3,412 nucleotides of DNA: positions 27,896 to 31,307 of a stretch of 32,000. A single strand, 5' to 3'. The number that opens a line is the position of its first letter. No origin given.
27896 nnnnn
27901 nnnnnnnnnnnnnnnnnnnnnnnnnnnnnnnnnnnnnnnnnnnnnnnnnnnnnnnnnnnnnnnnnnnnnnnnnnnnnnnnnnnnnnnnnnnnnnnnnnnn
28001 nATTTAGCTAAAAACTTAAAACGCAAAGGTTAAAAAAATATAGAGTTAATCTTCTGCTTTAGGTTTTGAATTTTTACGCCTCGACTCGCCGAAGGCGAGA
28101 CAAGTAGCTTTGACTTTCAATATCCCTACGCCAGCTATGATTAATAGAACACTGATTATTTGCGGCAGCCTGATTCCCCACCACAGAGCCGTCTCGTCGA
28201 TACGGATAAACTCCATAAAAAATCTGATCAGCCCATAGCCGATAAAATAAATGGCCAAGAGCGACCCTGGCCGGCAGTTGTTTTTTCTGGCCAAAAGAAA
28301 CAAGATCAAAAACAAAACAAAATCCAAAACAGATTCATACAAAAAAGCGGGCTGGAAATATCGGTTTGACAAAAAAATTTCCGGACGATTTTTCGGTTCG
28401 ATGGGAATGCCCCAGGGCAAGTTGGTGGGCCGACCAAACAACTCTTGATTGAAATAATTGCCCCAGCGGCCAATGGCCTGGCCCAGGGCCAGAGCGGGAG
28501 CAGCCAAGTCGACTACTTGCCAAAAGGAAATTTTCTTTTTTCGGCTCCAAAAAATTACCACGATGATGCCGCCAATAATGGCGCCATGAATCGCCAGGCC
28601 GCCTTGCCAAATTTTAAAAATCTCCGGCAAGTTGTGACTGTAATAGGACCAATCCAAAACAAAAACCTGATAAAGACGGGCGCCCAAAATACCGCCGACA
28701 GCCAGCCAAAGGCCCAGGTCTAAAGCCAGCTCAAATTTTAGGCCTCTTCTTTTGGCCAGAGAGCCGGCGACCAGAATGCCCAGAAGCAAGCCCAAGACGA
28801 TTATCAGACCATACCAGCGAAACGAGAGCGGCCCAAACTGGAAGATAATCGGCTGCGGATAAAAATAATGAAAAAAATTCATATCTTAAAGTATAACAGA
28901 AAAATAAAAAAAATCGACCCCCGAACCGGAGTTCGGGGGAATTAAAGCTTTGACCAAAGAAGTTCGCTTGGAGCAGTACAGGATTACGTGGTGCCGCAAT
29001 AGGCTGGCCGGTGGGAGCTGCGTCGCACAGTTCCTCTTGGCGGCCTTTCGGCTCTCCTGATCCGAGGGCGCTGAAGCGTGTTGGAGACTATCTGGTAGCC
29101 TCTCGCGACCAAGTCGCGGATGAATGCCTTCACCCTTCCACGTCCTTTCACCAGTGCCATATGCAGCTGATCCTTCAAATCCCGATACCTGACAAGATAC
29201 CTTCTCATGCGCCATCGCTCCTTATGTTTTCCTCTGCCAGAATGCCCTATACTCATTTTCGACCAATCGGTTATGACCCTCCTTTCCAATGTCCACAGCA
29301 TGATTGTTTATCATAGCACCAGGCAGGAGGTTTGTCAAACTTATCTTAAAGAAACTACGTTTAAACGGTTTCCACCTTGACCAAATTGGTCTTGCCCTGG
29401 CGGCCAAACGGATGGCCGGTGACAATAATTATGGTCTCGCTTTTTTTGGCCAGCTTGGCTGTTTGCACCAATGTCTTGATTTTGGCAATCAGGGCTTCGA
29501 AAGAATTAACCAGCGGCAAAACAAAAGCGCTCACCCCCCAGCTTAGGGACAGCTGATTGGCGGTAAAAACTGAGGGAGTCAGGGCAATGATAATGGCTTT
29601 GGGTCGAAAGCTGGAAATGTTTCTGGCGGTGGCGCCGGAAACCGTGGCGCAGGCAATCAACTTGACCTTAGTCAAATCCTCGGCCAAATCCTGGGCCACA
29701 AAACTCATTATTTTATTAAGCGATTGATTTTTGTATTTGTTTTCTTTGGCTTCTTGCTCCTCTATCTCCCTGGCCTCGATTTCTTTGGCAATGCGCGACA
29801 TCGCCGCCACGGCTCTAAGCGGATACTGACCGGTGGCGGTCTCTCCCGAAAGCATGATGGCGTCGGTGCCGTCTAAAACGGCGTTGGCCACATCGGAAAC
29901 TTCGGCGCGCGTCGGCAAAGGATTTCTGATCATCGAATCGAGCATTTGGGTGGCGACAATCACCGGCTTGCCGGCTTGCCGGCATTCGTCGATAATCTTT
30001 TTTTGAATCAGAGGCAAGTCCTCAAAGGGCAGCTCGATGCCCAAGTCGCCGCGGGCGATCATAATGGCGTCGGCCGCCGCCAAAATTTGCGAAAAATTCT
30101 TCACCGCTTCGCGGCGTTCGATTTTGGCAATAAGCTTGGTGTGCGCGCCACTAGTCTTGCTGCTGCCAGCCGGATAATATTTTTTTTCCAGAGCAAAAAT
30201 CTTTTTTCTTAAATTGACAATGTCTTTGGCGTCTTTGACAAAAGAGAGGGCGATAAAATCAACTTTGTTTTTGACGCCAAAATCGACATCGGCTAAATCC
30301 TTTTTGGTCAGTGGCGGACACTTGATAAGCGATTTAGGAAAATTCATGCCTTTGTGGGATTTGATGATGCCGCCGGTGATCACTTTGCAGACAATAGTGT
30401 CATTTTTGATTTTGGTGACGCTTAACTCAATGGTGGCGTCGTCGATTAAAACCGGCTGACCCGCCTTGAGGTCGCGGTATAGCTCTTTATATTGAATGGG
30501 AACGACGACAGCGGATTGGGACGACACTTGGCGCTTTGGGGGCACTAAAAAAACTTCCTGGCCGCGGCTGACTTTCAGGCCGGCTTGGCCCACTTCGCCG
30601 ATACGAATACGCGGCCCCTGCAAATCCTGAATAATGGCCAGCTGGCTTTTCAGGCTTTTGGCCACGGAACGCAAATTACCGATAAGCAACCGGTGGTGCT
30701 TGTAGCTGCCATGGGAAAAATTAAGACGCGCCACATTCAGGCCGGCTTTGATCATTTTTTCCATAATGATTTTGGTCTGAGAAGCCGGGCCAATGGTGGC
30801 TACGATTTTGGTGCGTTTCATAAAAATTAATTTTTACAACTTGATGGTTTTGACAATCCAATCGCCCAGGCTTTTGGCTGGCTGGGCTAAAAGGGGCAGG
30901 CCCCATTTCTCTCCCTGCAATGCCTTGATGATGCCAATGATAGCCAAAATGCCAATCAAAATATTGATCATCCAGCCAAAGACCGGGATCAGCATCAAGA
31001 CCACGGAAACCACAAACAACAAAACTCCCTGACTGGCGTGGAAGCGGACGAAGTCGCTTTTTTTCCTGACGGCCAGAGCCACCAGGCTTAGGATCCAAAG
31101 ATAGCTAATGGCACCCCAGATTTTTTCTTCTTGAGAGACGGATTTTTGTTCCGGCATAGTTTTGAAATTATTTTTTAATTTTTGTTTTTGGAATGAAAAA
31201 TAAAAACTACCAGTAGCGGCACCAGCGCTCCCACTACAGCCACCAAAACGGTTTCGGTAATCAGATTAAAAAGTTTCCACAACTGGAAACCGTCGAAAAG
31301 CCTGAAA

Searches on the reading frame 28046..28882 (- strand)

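Call 9: search_protein_families(library=pfam, proteins=[window:28046-28882:-], max_evalue=0.01)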
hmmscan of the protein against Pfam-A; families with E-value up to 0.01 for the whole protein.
window:28046-28882:- (278 aa): 1 family
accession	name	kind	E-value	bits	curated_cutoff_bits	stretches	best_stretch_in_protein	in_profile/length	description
PF01790.23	LGT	-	6.2e-76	255.3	24.9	1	11-255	1-238/240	Prolipoprotein diacylglyceryl transferase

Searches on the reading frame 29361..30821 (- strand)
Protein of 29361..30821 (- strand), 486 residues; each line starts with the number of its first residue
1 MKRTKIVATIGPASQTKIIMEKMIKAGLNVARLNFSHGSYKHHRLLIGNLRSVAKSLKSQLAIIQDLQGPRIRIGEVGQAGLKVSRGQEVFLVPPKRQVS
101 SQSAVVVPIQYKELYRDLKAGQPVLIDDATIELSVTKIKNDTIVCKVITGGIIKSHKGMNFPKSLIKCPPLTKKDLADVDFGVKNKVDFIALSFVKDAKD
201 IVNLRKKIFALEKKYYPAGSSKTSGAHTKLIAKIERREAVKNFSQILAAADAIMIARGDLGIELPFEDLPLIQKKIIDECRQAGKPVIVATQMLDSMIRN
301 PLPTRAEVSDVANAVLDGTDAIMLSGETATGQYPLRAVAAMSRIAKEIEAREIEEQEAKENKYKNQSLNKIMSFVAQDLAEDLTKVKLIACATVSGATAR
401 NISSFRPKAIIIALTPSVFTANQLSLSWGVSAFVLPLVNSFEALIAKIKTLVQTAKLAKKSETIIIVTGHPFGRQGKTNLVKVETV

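Call 10: search_protein_families(library=pfam, proteins=[window:29361-30821:-], max_evalue=0.01)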
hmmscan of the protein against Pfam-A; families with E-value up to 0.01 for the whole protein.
window:29361-30821:- (486 aa): 3 families
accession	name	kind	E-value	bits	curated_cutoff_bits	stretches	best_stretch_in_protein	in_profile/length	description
PF00224.27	PK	-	5.7e-116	387.6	30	1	1-338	1-328/328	Pyruvate kinase, barrel domain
PF02887.21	PK_C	-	8.6e-27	93.9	28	1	376-483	7-113/114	Pyruvate kinase, alpha/beta domain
PF03328.21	HpcH_HpaI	-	0.00055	19.7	25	1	173-260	75-154/221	HpcH/HpaI aldolase/citrate lyase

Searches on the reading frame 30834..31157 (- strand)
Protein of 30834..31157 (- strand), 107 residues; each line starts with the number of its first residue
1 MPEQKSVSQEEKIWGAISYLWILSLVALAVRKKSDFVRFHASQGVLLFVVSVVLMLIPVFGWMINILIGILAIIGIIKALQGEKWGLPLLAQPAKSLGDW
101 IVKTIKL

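Call 10: search_protein_families(library=pfam, proteins=[window:30834-31157:-], max_evalue=0.01)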
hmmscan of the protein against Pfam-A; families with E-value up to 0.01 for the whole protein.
window:30834-31157:- (107 aa): 1 family
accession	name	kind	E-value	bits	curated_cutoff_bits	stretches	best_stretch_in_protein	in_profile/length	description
PF09685.15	DUF4870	-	0.001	19.5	25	1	21-89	23-102/107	Domain of unknown function (DUF4870)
